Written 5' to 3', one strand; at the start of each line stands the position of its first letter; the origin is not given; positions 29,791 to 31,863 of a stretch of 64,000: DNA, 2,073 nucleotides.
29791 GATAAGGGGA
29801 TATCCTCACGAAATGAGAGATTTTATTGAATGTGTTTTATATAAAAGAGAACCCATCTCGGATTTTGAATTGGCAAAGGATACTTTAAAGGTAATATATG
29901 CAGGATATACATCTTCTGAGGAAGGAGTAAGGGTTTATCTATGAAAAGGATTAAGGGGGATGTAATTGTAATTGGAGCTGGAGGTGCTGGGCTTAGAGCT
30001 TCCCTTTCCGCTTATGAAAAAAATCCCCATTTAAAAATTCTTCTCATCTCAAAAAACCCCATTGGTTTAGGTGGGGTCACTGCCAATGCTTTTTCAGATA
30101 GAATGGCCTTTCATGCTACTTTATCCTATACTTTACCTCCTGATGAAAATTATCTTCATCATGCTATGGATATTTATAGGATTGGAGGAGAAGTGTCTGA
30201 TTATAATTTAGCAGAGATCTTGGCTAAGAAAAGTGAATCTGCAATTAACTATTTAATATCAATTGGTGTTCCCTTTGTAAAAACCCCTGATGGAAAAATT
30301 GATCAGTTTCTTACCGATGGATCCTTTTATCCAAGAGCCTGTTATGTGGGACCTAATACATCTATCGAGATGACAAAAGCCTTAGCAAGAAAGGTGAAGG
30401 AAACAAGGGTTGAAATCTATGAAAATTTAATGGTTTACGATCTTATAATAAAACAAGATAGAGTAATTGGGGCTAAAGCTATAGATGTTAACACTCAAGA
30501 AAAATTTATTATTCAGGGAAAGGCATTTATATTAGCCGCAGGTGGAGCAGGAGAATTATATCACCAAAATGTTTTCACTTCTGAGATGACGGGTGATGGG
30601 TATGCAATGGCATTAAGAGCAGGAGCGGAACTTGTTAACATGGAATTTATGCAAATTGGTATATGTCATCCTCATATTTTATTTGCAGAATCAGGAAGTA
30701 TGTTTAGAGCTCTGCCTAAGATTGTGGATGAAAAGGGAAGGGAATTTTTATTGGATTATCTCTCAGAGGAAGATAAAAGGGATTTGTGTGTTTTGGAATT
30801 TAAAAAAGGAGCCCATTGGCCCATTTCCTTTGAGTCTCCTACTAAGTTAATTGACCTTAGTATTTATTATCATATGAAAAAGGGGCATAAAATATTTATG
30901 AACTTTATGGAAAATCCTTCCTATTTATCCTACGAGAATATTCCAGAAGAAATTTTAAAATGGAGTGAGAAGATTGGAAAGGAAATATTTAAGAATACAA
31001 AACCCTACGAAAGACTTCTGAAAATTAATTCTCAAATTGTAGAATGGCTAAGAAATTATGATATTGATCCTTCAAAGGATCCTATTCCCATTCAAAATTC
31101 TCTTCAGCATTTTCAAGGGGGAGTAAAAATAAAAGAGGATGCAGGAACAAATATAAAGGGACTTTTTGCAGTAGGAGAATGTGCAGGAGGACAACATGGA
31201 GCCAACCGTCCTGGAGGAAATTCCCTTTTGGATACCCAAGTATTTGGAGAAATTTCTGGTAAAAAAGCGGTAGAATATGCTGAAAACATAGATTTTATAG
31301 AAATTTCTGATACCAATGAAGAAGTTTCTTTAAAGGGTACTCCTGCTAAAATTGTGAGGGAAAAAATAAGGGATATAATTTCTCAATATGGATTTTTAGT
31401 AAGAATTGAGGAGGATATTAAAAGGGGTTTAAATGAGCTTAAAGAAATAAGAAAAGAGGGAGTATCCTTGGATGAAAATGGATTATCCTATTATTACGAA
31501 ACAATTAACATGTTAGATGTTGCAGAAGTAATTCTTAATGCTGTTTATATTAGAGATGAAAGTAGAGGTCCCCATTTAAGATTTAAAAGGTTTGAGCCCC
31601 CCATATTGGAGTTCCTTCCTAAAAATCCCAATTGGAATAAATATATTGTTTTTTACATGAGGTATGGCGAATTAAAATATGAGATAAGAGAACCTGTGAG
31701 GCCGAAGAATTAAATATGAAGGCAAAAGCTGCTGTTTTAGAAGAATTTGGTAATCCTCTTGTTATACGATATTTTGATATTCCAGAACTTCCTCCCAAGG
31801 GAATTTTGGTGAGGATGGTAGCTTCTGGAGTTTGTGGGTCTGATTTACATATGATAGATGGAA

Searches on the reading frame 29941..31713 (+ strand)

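Call 61: search_protein_families(library=pfam, proteins=[window:29941-31713:+], max_evalue=0.00001)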
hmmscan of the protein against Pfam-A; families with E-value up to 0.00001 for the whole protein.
window:29941-31713:+ (590 aa): 5 families
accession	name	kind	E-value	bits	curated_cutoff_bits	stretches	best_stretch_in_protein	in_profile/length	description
PF00890.30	FAD_binding_2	-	1.6e-45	156.5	20.4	1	7-429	1-414/414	FAD binding domain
PF03486.20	HI0933_like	-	1.6e-07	31.4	50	0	139-414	106-219/244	HI0933-like protein Rossmann domain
PF02910.25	Succ_DH_flav_C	-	2.4e-07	31.2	20.8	1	473-574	1-103/130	Fumarate reductase flavoprotein C-term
PF07992.20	Pyr_redox_2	-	4e-07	30.2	26.1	0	7-202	2-109/291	Pyridine nucleotide-disulphide oxidoreductase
PF01946.23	Thi4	-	3.4e-06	26.9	26.2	0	4-45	16-55/235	Thi4 family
